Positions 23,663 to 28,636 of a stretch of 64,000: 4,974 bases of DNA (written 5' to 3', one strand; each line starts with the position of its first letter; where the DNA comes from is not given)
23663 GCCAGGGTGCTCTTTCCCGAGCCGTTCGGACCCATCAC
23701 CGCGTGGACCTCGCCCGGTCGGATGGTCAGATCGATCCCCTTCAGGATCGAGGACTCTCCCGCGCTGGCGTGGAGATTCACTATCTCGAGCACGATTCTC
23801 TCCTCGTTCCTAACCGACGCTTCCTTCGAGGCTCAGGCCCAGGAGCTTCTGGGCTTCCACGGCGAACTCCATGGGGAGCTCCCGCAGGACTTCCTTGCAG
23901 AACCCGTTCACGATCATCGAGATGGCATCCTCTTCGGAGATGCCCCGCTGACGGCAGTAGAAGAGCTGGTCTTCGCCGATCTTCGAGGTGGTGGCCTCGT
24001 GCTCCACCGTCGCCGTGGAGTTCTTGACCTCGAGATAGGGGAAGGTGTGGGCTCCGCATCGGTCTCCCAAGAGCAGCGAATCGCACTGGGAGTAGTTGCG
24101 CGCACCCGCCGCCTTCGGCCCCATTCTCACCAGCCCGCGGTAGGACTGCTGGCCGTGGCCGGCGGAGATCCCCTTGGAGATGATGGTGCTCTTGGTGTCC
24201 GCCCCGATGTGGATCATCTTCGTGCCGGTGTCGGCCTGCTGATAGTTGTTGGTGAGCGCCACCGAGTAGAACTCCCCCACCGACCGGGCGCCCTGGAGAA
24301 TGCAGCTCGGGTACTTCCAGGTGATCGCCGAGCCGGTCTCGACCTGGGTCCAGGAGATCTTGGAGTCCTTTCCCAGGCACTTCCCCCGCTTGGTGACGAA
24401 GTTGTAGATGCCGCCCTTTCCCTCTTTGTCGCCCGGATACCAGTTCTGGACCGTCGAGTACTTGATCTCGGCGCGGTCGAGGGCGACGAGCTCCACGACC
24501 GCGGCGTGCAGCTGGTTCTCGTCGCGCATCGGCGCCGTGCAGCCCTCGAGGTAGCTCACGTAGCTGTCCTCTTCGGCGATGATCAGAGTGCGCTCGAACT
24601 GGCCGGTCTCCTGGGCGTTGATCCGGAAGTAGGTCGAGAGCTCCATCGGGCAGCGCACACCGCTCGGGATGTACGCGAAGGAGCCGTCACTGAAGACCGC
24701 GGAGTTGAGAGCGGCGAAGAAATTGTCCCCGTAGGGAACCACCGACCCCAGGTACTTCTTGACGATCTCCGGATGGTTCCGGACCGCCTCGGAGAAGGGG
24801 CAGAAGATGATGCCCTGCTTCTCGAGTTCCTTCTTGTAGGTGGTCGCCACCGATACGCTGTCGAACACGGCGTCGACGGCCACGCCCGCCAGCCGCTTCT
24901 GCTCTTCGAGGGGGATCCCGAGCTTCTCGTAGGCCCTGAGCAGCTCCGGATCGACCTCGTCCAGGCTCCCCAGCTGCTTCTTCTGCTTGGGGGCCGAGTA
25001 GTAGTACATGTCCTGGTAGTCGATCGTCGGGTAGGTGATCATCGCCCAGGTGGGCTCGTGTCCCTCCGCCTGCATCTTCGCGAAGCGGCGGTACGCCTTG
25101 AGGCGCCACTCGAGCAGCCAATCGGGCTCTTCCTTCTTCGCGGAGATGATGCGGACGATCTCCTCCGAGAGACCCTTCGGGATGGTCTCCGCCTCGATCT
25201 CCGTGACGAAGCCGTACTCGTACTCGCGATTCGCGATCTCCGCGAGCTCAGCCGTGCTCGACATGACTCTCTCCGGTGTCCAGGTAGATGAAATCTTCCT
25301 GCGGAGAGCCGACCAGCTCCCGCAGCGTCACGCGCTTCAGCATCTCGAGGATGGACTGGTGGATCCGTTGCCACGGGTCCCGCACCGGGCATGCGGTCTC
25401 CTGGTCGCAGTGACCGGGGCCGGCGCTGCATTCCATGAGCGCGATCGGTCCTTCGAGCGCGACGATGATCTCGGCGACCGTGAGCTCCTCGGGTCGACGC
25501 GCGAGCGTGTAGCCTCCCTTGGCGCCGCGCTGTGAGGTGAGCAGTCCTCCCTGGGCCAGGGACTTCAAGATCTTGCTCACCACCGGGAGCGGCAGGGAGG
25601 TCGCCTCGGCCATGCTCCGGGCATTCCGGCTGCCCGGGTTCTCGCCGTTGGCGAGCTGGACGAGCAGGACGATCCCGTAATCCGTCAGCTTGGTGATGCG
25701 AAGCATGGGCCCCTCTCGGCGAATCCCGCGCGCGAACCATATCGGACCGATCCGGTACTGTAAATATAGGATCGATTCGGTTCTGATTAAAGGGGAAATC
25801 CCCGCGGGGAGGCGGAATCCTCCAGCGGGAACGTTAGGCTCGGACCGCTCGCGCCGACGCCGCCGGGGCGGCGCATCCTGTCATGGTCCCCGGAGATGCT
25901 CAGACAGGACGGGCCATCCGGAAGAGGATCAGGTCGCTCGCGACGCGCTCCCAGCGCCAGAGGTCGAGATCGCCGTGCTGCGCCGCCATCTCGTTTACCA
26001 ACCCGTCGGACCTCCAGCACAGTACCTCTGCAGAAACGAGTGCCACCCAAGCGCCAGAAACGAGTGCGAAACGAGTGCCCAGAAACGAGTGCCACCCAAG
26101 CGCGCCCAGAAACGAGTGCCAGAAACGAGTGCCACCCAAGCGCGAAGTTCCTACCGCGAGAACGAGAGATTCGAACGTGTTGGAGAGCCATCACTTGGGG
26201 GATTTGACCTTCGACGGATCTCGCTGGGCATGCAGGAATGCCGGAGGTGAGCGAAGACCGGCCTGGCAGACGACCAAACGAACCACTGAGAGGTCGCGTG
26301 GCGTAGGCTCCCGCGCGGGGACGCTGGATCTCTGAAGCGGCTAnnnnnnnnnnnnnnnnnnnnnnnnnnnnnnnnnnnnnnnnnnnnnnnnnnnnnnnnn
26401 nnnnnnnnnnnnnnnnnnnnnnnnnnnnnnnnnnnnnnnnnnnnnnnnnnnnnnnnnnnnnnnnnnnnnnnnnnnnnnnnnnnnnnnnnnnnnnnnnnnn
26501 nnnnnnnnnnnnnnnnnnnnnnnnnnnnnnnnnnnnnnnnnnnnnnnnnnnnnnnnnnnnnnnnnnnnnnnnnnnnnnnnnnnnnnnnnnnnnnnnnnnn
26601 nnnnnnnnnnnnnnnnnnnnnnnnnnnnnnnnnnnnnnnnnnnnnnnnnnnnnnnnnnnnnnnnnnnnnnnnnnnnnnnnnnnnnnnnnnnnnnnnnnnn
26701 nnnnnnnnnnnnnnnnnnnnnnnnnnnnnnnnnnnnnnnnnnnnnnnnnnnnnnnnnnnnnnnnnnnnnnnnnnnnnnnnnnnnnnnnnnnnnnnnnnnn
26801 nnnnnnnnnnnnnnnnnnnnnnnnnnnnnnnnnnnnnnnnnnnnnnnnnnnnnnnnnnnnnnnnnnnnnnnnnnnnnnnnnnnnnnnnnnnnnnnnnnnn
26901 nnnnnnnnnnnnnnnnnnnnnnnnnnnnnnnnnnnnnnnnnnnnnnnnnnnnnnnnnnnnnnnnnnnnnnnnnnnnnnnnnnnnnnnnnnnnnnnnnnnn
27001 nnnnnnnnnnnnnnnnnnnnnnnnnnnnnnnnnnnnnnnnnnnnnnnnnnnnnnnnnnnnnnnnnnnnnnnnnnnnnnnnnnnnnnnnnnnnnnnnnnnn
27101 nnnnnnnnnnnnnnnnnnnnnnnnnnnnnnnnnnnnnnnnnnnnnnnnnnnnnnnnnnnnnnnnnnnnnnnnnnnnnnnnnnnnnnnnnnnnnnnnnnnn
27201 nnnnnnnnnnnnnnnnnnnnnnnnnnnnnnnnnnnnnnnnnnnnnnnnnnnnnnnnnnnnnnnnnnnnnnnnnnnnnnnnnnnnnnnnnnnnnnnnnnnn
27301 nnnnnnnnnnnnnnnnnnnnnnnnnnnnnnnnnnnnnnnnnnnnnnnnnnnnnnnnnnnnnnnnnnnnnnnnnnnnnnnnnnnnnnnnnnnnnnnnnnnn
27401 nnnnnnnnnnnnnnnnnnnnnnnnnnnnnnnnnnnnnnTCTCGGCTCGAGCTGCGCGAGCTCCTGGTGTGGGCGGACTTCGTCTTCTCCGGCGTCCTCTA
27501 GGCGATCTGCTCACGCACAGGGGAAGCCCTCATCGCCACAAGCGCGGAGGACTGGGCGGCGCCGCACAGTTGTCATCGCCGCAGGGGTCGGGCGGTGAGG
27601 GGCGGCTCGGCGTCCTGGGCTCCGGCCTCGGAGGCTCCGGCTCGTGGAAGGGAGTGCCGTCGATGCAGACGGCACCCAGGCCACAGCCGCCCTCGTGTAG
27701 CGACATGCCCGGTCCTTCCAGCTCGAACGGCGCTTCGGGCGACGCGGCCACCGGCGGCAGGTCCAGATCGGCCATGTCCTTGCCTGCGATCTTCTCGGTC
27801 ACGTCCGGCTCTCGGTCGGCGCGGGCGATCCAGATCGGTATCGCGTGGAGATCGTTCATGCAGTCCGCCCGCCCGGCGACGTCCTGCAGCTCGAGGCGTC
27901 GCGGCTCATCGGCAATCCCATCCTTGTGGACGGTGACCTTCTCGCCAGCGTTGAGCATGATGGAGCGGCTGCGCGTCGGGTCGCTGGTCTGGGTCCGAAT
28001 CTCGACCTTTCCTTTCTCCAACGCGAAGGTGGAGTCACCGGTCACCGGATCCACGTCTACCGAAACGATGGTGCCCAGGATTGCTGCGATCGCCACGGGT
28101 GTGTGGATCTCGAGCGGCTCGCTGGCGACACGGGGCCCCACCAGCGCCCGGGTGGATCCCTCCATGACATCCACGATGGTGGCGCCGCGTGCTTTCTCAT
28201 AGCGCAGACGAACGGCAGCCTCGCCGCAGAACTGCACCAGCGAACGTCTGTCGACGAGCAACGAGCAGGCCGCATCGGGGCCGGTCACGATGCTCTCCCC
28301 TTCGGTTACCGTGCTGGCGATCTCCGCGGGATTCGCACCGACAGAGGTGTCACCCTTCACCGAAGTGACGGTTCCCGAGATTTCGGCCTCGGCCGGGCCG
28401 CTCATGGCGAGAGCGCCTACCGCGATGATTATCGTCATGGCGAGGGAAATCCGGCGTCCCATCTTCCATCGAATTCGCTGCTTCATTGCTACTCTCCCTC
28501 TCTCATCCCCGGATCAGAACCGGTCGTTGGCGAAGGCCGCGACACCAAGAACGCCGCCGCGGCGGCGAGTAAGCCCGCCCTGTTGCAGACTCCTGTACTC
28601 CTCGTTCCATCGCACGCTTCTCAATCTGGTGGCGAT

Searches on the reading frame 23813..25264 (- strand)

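Call 7: search_protein_families(library=pfam, proteins=[window:23813-25264:-], max_evalue=0.001)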
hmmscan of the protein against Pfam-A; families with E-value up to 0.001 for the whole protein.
window:23813-25264:- (484 aa): 2 families
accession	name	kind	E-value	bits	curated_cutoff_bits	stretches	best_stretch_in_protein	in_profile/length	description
PF01458.23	SUFBD_core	-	6.4e-80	268.4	27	1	213-455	1-232/232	SUF system FeS cluster assembly, SufBD core domain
PF19295.5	SufBD_N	-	2.4e-09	37.5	23.5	1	135-205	97-166/172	SufBD protein N-terminal region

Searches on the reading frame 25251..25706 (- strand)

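Call 7: search_protein_families(library=pfam, proteins=[window:25251-25706:-], max_evalue=0.001)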
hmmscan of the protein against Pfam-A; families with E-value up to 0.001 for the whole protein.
window:25251-25706:- (152 aa): 3 families
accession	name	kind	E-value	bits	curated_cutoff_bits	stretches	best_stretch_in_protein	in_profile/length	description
PF02082.26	Rrf2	-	1.3e-33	116.4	30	1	4-132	1-130/132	Iron-dependent Transcriptional regulator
PF12802.13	MarR_2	-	6.3e-05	23.5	27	0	15-62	11-56/61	MarR family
PF09339.16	HTH_IclR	-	0.00044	20.4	22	0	28-58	20-50/52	IclR helix-turn-helix domain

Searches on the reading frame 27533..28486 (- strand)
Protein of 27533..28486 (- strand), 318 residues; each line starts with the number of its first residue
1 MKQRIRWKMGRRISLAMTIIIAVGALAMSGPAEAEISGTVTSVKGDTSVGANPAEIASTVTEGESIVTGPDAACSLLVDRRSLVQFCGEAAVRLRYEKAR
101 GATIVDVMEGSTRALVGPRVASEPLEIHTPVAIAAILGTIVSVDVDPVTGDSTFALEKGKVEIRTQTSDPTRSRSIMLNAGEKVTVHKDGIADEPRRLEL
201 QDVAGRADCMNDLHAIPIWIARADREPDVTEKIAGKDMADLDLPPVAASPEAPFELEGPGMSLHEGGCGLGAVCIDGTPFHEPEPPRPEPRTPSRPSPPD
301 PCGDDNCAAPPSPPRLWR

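Call 7: search_protein_families(library=pfam, proteins=[window:27533-28486:-], max_evalue=0.001)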
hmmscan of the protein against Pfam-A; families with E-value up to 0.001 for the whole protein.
window:27533-28486:- (318 aa): 1 family
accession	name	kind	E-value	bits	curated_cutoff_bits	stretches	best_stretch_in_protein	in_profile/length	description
PF04773.18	FecR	-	2.4e-07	31.5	24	1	66-162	3-97/97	FecR protein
